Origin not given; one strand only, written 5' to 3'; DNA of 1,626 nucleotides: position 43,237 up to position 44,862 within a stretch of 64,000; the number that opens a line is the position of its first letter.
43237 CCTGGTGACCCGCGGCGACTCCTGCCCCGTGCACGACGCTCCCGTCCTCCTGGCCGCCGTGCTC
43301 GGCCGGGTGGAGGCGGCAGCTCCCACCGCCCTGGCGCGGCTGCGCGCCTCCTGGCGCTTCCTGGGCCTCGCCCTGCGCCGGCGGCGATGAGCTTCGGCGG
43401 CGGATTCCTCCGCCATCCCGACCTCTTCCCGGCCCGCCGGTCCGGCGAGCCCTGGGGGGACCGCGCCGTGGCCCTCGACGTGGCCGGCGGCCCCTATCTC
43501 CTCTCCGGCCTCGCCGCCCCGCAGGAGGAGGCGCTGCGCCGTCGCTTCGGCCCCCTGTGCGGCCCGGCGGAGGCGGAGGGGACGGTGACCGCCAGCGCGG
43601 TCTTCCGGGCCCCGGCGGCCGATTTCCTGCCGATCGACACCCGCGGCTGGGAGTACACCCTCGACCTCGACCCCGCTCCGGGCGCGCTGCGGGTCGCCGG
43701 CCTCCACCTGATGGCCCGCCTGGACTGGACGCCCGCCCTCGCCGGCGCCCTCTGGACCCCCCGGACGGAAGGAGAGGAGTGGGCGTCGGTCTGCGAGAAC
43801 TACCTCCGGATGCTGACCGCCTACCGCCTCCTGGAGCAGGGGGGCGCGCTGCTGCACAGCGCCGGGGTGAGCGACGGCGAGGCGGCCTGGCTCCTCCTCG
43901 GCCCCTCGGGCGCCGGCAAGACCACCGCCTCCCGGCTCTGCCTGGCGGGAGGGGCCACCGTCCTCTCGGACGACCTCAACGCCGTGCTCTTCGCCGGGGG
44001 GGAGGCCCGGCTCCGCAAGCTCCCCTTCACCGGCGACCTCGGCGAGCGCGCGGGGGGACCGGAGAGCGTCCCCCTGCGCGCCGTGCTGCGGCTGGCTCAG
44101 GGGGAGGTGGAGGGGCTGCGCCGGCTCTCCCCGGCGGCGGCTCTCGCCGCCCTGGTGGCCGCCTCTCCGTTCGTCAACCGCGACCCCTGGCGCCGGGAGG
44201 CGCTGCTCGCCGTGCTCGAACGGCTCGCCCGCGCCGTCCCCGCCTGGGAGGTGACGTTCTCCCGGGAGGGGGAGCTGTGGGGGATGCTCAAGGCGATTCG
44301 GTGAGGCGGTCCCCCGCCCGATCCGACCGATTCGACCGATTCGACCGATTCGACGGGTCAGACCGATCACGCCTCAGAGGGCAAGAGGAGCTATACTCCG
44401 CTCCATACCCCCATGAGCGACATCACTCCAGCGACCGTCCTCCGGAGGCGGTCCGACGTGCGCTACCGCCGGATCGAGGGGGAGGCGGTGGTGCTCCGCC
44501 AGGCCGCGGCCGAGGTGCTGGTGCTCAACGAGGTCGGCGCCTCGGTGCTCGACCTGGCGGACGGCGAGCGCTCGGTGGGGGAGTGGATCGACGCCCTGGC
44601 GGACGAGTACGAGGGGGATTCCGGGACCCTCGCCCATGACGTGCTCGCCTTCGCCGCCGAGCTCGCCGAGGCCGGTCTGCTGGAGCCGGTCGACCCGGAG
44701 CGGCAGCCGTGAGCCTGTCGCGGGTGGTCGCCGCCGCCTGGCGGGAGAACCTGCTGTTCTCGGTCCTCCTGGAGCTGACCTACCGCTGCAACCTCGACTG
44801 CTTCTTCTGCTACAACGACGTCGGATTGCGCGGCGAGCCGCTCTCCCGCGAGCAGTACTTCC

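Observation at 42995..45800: Second peptide-modification module: non-canonical S24-like protein, HprK-like kinase A, PqqD and a radical SAM/SPASM enzyme, with no visible precursor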

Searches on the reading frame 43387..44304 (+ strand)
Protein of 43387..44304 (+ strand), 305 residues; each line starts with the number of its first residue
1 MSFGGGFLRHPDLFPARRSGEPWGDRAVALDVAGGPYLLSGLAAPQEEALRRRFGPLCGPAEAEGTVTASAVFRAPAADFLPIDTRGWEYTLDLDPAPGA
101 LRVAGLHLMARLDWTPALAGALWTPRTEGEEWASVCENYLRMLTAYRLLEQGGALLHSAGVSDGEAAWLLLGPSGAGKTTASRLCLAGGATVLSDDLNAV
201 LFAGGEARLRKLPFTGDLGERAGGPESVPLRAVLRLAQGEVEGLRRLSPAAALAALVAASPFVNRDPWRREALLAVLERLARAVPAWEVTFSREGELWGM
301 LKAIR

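Call 3: search_protein_families(library=ncbifam, proteins=[window:43387-44304:+], max_evalue=0.01)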
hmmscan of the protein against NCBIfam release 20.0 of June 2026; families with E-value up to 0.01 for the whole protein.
window:43387-44304:+ (305 aa): 2 families
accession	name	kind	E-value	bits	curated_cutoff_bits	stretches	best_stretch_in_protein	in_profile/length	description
TIGR04249.1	SCM_chp_ScmC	equivalog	2.4e-05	23.8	125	1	138-258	110-235/292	SynChlorMet cassette protein ScmC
TIGR04355.1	HprK_rel_B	hypoth_equivalog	0.0027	16.9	200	1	147-196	138-187/351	HprK-related kinase B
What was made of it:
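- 43387..44304 (+): ScmC-family P-loop kinase with the HprK/PEPCK fold, 305 aa. NCBIfam ScmC E 2e-5 and HprK_rel_B E 3e-3 (call 3).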

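Call 4: search_protein_families(library=pfam, proteins=[window:43387-44304:+], max_evalue=0.01)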
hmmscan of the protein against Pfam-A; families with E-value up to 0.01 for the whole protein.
window:43387-44304:+ (305 aa): 1 family
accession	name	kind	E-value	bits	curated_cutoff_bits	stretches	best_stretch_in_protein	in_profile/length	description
PF13671.12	AAA_33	-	0.0012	19.6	27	1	168-209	2-33/143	AAA domain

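Call 40: search_solved_structures(query=A4, max_evalue=10, show_alignments=2)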
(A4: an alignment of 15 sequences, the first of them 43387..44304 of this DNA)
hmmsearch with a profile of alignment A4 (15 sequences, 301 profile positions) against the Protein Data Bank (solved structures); distinct sequences matched with E-value up to 10: 99 (the best 60 are shown).
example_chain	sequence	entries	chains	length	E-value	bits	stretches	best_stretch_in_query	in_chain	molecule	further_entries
6c2u_A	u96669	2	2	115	4.1e-06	29.6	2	167-208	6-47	phosphate-loop protein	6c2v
9nlj_U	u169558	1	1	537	0.018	17.6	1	160-201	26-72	Uup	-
8fd6_A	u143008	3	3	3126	0.02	17.5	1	165-183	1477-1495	Cytoplasmic dynein 1 heavy chain 1,Serine--tRNA ligase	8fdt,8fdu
8fcy_A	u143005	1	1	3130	0.02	17.5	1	165-183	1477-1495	Cytoplasmic dynein 1 heavy chain 1,Serine--tRNA ligase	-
8dyu_A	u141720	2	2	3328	0.024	17.2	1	165-183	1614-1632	Cytoplasmic dynein 1 heavy chain 1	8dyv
6fn1_A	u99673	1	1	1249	0.029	16.9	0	160-182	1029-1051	Human-mouse chimeric ABCB1 (ABCBHM)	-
3nh6_A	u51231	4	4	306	0.029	16.9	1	163-182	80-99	ATP-binding cassette sub-family B member 6, mitochondrial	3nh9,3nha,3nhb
6fn4_A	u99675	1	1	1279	0.03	16.9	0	160-182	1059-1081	Apo form of Human-mouse chimeric ABCB1 (ABCB1HM) in complex with Antigen binding fragment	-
30dr_e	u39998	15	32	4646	0.054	16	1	165-183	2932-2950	Cytoplasmic dynein 1 heavy chain 1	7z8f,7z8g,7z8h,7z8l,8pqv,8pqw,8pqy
5nug_A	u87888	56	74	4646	0.054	16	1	165-183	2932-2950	Cytoplasmic dynein 1 heavy chain 1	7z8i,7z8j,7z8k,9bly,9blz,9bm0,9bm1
9bn3_A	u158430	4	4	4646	0.054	16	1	165-183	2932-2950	Cytoplasmic dynein 1 heavy chain 1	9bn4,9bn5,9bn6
7luy_A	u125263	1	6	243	0.055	16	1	163-192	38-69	Guanylate kinase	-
9dzy_B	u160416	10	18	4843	0.06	15.9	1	165-183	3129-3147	Cytoplasmic dynein 1 heavy chain 1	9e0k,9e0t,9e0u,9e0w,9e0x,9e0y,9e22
9dgp_A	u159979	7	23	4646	0.061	15.9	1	165-183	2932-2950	Cytoplasmic dynein 1 heavy chain 1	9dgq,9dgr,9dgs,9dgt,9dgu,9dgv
3cm0_A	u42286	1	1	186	0.065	15.8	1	162-192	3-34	Adenylate kinase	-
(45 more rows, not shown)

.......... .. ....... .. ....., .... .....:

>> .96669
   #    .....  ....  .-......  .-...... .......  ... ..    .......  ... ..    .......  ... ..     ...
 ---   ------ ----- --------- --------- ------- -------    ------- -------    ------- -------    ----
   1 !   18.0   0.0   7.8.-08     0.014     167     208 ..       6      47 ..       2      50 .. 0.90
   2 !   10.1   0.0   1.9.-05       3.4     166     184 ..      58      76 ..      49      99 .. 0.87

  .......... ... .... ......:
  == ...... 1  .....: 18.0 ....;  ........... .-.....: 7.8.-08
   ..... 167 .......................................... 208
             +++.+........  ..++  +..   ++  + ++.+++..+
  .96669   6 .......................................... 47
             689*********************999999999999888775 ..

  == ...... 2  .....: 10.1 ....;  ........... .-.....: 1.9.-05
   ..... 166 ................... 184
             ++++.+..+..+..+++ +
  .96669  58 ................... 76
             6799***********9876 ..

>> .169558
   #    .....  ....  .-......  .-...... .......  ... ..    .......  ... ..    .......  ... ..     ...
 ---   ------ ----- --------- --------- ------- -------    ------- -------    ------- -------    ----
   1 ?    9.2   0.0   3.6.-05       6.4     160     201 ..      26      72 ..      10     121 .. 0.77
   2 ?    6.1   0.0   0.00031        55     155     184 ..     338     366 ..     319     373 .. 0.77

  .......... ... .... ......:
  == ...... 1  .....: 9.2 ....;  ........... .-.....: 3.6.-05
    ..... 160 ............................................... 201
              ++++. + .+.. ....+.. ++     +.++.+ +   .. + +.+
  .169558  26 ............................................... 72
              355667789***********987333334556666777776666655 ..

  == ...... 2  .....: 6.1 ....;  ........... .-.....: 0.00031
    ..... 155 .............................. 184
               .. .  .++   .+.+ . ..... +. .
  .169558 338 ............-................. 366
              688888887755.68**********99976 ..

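Call 67: search_protein_representatives(protein=window:43387-44304:+)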
Query: 305 residues. Proteins with E-value up to 0.001 (for the whole library): 4994; up to 1e-10: 1129; up to 1e-30: 275. The best 150 are listed.
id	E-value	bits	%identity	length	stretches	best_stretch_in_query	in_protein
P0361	2.7e-86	306.2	53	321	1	1-301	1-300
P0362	1.6e-83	297.1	57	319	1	1-303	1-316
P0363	5.1e-83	295.5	54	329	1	3-301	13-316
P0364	9.0e-82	291.4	54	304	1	1-301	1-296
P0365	1.3e-81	290.8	49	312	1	1-301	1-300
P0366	7.9e-79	281.7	55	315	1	1-303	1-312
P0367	2.2e-78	280.3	48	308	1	1-303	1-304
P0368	4.1e-76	272.8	49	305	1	1-302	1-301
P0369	2.8e-74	266.7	50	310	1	2-302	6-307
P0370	6.2e-74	265.6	48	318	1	2-302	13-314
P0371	1.7e-73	264.2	48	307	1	1-301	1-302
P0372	7.5e-73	262.1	53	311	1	1-300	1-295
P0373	9.9e-73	261.7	47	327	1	3-301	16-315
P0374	2.2e-72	260.5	53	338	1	2-294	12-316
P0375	4.5e-72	259.5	45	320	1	1-303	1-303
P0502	8.4e-50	186.4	35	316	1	3-299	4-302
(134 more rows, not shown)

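Call 70: find_encoding_contigs(protein=P0502, flank=8000, max_places=2)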
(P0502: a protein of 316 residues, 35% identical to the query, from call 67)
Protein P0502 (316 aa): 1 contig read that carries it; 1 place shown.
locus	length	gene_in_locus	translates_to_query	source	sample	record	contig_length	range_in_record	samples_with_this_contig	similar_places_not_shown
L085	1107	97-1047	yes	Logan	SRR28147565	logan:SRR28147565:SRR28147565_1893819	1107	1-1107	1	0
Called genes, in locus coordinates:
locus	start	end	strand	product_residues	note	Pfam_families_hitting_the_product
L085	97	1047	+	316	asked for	PF27840:ScmC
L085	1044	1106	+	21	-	?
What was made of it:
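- Tried and rejected: The contig is only 1.1 kb (call 70).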

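Call 74: predict_structure(alignment_id=A6)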
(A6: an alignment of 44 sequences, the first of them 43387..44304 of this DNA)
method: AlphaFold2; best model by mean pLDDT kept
length: 305 residues; sequences in the alignment: 44
mean_pLDDT: 94.5   pTM: 0.92
mean pLDDT of the five models: 94.5, 94.1, 94.0, 93.4, 92.6
residues with pLDDT >= 90: 276; 70-90: 18; 50-70: 11; < 50: 0
segments of 3 or more residues with pLDDT < 50: none
pLDDT, mean of each block of 10 residues (from residue 1): 94 95 97 94 97 91 83 98 93 97 98 97 96 95 97 97 97 95 96 95 96 76 81 97 97 98 97 98 98 96 91
secondary structure, 60 per line:
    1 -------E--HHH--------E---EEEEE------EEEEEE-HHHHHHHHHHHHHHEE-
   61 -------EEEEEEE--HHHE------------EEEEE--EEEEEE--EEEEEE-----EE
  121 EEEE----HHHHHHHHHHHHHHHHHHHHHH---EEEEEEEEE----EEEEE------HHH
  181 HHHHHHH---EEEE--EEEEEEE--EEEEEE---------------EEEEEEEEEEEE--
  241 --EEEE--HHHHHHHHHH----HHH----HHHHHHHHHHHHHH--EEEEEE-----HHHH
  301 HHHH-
elements in order: E26-30 E37-42 H44-57 E68-74 E93-97 E100-105 E108-113 E119-124 H129-150 E154-162 E167-171 H178-187 E191-194 E197-203 E206-211 E227-238 E243-246 H249-258 H270-283 E286-291 H297-304

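Call 76: fold_search(model_id=the predicted structure, library=pdb)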
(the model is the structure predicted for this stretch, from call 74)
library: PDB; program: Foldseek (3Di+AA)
matches with E <= 10: 367; with E <= 0.001: 54
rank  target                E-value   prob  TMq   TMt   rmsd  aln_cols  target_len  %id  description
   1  2pc9_C                1.2e-07  1.00  0.47  0.30   7.7       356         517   13  Crystal Structure Of ATP-Dependent Phosphoenolpyruvate Carboxykinase From Thermus thermophilus HB8 (released 2007-10-02)
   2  6com                  1.8e-07  1.00  0.45  0.30   9.4       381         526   12  2.3A crystal structure of E. coli phosphoenolpyruvate carboxykinase mutant Asp269Asn (released 2018-04-04)
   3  6asm                  1.9e-07  1.00  0.47  0.30   9.2       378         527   13  E. coli phosphoenolpyruvate carboxykinase G209S K212C mutant bound to thiosulfate (released 2018-08-29)
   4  6asi                  2.1e-07  1.00  0.46  0.30   9.7       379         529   13  E. coli phosphoenolpyruvate carboxykinase G209S mutant bound to methanesulfonate (released 2018-08-29)
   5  2py7                  4.6e-07  1.00  0.44  0.28   9.9       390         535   10  Crystal structure of E. coli phosphoenolpyruvate carboxykinase mutant Lys213Ser complexed with ATP-Mg2+-Mn2+ (released 2008-04-22)
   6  1os1                  5.5e-07  1.00  0.48  0.30   8.0       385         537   12  Structure of Phosphoenolpyruvate Carboxykinase complexed with ATP,Mg, Ca and pyruvate. (released 2003-09-23)
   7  1k3c                  5.5e-07  1.00  0.44  0.29   9.5       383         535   12  Phosphoenolpyruvate carboxykinase in complex with ADP, AlF3 and Pyruvate (released 2001-12-19)
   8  2pc9_D                6.2e-07  1.00  0.46  0.30  11.3       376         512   14  Crystal Structure Of ATP-Dependent Phosphoenolpyruvate Carboxykinase From Thermus thermophilus HB8 (released 2007-10-02)
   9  1yvy_A                6.6e-07  1.00  0.49  0.32   8.1       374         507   11  Crystal structure of Anaerobiospirillum succiniciproducens phosphoenolpyruvate carboxykinase (released 2005-07-26)
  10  2qzy_B                7.0e-07  1.00  0.53  0.31   7.4       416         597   12  The structure of chicken mitochondrial PEPCK in complex with PEP (released 2007-09-04)
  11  1oen                  7.4e-07  1.00  0.49  0.31  11.1       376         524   14  PHOSPHOENOLPYRUVATE CARBOXYKINASE (released 1996-11-08)
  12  1ayl                  7.4e-07  1.00  0.47  0.30   8.5       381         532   13  PHOSPHOENOLPYRUVATE CARBOXYKINASE (released 1997-01-11)
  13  1ylh                  7.9e-07  1.00  0.53  0.34   7.7       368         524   12  Crystal Structure of Phosphoenolpyruvate Carboxykinase from Actinobaccilus succinogenes in Complex with Manganese and Py (released 2005-06-28)
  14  6crt                  8.3e-07  1.00  0.46  0.30   8.7       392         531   12  Arg65Gln Mutagenic E.coli PCK (released 2018-04-04)
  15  1aq2                  8.9e-07  1.00  0.48  0.30   8.1       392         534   12  PHOSPHOENOLPYRUVATE CARBOXYKINASE (released 1998-10-14)
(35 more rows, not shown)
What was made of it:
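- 43387..44304 (+): The AF2 model has pLDDT 94.5, and its best PDB folds are PEPCK and HPr kinase (calls 74, 76).
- Its fold is PEPCK/HprK (call 76).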

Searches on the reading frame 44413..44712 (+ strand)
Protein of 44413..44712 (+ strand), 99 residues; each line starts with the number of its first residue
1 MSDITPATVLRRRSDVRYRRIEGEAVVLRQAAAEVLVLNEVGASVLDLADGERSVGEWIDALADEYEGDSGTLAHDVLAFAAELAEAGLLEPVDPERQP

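Call 3: search_protein_families(library=ncbifam, proteins=[window:44413-44712:+], max_evalue=0.01)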
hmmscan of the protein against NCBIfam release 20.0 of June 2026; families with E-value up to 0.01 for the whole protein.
window:44413-44712:+ (99 aa): 6 families
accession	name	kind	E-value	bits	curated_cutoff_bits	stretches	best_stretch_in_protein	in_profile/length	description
TIGR03859.1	PQQ_PqqD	equivalog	2.9e-10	39.9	46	1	30-90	21-80/81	pyrroloquinoline quinone biosynthesis peptide chaperone PqqD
NF033530.1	lasso_PqqD_Strm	exception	3.4e-06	27.2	70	1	14-90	2-78/78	lasso peptide biosynthesis PqqD family chaperone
NF033536.1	lasso_PqqD_Bac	exception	1.1e-05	25.5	80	1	20-91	16-87/88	lasso peptide biosynthesis PqqD family chaperone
TIGR04302.1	geo_PqqD_fam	equivalog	1.5e-05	25.4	100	1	33-90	44-100/102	GeoRSP system PqqD family peptide chaperone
NF002535.0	PRK02079.1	equivalog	6.8e-05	22.6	101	1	35-81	35-80/92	pyrroloquinoline quinone biosynthesis peptide chaperone PqqD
NF050149.1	RiPP_bind_ApyI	equivalog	0.00011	21.5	200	1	29-90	198-258/260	RiPP maturation protein ApyI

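Call 4: search_protein_families(library=pfam, proteins=[window:44413-44712:+], max_evalue=0.01)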
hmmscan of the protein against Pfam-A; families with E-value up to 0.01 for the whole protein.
window:44413-44712:+ (99 aa): 1 family
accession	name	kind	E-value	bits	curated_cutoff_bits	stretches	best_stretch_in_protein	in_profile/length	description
PF05402.18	PqqD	-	1.1e-13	51.7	23.4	1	24-90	1-67/67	Coenzyme PQQ synthesis protein D (PqqD)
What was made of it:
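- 44413..44712 (+): PqqD-family RiPP recognition element, 99 aa. Pfam PF05402, E 1e-13 (call 4).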
